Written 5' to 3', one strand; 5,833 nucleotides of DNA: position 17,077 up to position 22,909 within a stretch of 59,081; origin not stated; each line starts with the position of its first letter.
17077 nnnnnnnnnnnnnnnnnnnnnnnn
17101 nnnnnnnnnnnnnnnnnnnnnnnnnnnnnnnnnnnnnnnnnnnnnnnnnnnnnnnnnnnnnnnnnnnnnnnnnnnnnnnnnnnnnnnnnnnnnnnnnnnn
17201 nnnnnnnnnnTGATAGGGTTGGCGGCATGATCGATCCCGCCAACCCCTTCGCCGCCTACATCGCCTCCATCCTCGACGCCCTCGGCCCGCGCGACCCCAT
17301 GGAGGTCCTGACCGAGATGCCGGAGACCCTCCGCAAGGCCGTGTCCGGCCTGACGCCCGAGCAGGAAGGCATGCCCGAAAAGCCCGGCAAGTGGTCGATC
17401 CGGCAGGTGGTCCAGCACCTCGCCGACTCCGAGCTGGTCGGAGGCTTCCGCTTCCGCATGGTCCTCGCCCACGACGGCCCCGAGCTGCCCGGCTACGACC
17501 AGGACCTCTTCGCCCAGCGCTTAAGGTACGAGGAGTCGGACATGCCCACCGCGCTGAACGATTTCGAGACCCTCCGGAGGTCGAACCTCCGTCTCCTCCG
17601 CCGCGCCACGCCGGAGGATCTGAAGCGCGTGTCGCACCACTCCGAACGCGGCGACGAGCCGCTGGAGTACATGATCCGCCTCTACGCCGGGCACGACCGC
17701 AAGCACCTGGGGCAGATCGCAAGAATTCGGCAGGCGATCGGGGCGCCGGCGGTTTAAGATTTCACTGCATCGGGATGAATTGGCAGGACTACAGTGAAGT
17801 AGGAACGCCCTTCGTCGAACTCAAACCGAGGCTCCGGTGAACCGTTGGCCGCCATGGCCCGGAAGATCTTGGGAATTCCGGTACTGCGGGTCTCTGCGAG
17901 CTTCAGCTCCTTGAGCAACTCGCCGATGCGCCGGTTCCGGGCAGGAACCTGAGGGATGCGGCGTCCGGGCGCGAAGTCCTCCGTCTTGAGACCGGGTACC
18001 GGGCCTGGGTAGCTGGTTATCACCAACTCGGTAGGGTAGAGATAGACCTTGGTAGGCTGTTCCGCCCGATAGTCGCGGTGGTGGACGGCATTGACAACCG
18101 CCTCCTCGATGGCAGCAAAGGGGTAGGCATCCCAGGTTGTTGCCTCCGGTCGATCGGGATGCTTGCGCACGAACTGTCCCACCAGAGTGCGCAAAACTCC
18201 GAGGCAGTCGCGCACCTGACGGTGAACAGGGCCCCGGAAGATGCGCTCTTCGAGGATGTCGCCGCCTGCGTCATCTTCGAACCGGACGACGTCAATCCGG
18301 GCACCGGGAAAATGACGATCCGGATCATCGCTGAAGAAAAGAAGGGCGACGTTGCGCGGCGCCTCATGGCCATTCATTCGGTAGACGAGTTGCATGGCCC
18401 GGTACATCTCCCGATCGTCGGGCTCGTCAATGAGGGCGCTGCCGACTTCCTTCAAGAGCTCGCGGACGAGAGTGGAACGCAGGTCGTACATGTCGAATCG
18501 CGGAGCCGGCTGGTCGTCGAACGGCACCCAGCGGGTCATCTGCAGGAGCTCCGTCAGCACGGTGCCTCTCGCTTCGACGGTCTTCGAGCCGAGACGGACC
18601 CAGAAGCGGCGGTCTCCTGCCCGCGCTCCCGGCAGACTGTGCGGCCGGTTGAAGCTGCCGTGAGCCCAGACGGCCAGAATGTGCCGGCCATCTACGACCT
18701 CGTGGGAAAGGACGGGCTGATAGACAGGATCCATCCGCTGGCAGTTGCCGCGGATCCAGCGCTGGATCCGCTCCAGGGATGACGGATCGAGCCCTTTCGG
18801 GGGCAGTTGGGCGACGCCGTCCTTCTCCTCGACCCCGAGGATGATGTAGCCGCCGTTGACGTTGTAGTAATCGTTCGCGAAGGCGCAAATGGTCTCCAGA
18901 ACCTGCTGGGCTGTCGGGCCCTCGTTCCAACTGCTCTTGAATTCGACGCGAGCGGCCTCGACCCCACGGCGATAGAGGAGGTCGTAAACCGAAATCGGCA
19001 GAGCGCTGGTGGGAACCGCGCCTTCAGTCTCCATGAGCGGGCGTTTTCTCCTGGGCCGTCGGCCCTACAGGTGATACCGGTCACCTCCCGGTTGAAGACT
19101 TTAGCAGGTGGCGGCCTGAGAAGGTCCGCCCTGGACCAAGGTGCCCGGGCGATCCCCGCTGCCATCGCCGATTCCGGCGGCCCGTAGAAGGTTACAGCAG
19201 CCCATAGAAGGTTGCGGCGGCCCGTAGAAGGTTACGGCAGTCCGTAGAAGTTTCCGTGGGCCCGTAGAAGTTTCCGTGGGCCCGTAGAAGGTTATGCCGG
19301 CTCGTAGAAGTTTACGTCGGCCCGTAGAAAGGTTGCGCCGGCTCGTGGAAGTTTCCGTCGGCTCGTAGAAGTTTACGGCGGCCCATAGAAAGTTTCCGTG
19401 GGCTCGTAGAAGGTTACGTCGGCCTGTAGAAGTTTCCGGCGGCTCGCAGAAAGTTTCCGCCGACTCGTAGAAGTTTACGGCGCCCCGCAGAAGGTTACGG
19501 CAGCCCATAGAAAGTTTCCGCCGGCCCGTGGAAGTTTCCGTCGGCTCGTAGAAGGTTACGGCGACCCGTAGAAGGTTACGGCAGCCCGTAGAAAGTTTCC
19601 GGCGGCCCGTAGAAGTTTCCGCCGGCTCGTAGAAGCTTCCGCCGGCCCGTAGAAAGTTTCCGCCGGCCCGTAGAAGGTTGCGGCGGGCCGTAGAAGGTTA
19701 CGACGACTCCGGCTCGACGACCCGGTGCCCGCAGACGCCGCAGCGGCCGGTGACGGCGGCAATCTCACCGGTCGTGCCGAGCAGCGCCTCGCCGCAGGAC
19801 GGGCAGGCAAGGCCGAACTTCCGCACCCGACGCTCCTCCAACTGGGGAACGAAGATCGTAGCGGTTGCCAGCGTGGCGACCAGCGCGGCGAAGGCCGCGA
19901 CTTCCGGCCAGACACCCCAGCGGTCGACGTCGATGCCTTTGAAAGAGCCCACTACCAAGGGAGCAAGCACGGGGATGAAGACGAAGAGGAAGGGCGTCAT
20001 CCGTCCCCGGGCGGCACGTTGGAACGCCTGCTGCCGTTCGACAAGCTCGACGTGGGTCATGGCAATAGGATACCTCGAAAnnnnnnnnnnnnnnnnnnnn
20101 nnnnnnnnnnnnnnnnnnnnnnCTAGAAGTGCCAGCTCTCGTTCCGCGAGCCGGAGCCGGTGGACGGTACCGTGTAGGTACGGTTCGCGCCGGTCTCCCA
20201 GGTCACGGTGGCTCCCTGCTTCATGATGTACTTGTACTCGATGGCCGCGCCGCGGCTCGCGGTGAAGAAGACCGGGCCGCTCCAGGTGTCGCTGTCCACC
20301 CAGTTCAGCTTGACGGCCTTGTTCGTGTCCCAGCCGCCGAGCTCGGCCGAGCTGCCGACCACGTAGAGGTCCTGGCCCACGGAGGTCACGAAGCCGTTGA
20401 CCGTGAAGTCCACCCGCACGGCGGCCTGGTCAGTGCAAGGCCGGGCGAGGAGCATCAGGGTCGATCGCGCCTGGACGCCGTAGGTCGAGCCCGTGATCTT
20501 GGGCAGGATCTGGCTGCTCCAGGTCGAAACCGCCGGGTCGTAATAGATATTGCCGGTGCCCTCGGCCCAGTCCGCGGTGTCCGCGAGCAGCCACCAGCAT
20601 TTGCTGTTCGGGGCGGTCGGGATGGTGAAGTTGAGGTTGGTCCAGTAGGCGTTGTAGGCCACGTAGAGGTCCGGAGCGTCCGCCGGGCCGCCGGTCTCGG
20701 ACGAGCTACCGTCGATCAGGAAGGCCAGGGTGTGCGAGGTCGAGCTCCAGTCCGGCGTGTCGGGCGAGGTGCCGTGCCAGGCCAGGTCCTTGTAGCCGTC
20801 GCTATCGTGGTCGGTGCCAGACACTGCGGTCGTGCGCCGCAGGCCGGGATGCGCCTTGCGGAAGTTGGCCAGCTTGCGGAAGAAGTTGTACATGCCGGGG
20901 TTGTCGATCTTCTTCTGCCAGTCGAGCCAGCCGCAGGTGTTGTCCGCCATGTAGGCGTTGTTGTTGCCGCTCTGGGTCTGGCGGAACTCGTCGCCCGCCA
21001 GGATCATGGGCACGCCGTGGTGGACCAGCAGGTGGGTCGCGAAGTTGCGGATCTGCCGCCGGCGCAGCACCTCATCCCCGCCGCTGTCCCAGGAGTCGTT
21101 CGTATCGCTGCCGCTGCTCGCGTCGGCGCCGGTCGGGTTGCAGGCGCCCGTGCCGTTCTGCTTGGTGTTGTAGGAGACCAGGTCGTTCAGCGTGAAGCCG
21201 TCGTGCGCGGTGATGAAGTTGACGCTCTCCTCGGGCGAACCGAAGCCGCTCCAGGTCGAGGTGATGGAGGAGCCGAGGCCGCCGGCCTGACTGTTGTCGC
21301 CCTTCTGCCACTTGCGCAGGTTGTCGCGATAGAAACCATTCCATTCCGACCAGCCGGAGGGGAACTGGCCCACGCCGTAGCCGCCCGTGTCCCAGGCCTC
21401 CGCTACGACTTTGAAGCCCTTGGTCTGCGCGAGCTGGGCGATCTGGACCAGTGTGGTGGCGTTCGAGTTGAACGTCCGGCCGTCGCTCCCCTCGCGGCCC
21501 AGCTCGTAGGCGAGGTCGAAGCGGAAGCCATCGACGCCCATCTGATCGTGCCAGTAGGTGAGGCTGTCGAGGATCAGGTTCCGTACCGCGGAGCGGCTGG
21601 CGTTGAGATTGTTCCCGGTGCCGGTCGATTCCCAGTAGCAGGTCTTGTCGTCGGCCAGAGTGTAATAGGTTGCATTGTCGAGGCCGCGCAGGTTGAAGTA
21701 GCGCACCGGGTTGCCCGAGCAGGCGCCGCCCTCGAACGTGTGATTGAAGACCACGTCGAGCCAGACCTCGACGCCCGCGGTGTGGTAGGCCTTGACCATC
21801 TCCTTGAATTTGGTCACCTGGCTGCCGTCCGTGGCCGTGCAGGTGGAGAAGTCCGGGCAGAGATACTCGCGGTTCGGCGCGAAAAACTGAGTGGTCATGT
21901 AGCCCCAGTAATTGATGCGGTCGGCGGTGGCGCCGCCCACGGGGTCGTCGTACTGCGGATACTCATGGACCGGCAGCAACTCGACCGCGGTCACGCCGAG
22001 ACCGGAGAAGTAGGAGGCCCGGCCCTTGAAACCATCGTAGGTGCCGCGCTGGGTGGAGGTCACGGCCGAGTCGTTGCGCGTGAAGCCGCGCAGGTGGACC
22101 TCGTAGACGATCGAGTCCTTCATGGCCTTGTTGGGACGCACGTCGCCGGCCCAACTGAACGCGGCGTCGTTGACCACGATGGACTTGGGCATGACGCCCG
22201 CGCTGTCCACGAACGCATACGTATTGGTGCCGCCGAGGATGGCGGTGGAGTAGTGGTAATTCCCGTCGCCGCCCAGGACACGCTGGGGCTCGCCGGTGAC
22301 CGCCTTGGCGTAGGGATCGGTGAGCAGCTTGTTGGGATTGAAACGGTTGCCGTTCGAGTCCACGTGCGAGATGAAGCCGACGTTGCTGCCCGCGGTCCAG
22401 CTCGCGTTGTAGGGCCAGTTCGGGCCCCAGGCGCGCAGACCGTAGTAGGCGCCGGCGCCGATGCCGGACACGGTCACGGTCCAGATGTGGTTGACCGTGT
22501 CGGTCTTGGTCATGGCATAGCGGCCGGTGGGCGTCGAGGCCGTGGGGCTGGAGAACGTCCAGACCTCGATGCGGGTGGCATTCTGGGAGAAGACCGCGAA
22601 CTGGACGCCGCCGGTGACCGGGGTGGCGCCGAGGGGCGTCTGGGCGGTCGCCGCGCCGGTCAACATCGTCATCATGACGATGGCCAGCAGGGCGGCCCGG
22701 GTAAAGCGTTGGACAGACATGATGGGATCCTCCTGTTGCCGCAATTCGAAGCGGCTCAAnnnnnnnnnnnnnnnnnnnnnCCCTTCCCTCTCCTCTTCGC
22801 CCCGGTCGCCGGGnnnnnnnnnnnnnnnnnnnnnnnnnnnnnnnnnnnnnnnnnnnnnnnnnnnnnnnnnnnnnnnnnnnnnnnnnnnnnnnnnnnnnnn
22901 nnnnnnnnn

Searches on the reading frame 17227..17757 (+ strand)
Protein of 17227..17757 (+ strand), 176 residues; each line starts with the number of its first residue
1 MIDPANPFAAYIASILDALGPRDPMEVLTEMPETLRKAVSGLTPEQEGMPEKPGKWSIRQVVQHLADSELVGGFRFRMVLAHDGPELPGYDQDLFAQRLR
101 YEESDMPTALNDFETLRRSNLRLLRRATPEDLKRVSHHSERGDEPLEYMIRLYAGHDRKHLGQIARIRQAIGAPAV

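Call 41: search_protein_families(library=pfam, proteins=[window:17227-17757:+], max_evalue=0.001)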
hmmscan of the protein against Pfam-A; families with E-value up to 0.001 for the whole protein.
window:17227-17757:+ (176 aa): 2 families
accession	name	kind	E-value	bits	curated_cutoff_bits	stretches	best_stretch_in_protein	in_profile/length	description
PF12867.12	DinB_2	-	4.8e-20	72.7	24.8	1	28-164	2-128/128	DinB superfamily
PF04978.18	MST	-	1.1e-07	32.8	27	1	26-171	4-147/149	Mycothiol-S-transferase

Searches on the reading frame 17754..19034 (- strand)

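Call 10: search_protein_families(library=pfam, proteins=[window:17754-19034:-], max_evalue=10)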
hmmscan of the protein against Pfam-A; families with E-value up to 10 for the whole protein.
window:17754-19034:- (426 aa): 2 families
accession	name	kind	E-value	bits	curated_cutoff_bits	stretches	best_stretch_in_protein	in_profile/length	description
PF04326.19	SLFN_AlbA_2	-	4.4e-13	50.2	25.3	1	26-155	1-117/118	Schlafen, AlbA_2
PF13749.12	HATPase_c_4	-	1.3e-11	44.7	26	1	328-417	4-89/89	Putative ATP-dependent DNA helicase recG C-terminal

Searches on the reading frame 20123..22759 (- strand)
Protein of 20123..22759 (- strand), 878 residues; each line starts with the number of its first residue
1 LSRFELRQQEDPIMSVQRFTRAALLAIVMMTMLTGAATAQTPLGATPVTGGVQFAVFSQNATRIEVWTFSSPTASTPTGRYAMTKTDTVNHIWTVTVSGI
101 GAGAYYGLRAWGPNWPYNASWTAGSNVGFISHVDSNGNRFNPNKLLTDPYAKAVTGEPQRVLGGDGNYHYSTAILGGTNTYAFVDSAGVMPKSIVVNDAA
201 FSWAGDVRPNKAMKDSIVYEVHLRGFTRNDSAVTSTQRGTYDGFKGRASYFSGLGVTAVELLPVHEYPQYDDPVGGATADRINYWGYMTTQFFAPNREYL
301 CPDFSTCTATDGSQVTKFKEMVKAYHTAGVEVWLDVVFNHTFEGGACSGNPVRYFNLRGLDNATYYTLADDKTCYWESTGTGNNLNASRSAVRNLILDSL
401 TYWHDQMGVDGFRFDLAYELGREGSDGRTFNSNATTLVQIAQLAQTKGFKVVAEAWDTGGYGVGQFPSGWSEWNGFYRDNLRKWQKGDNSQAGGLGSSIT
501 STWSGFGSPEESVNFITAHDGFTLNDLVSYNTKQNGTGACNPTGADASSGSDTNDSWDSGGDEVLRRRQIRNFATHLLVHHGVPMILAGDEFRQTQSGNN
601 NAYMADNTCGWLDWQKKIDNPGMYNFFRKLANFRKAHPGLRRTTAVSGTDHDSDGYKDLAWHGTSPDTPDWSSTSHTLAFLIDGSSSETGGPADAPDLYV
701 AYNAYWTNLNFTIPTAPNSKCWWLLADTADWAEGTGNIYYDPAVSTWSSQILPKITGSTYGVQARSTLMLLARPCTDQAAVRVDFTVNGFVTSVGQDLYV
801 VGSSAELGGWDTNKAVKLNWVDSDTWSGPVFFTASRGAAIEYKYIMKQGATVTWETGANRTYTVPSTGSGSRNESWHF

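Call 10: search_protein_families(library=pfam, proteins=[window:20123-22759:-], max_evalue=10)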
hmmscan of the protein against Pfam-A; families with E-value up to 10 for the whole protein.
window:20123-22759:- (878 aa): 5 families
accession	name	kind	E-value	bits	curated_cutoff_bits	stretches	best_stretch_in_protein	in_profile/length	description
PF00686.25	CBM_20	-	3.6e-23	81.6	23.3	1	781-872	2-95/97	Starch binding domain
PF00128.31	Alpha-amylase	-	2.2e-15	57.3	22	2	235-341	12-92/446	Alpha amylase, catalytic domain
PF21331.3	Isoamylase_C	-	3.8e-15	56.7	27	1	662-770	8-106/107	Isoamylase, C-terminal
PF21156.3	ISOA1-3_C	-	1.2e-09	38.8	27.3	1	661-730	2-62/106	Isoamylase 1-3, C-terminal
PF02922.24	CBM_48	-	1.4e-08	35.4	22.4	1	42-151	1-83/83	Carbohydrate-binding module 48 (Isoamylase N-terminal domain)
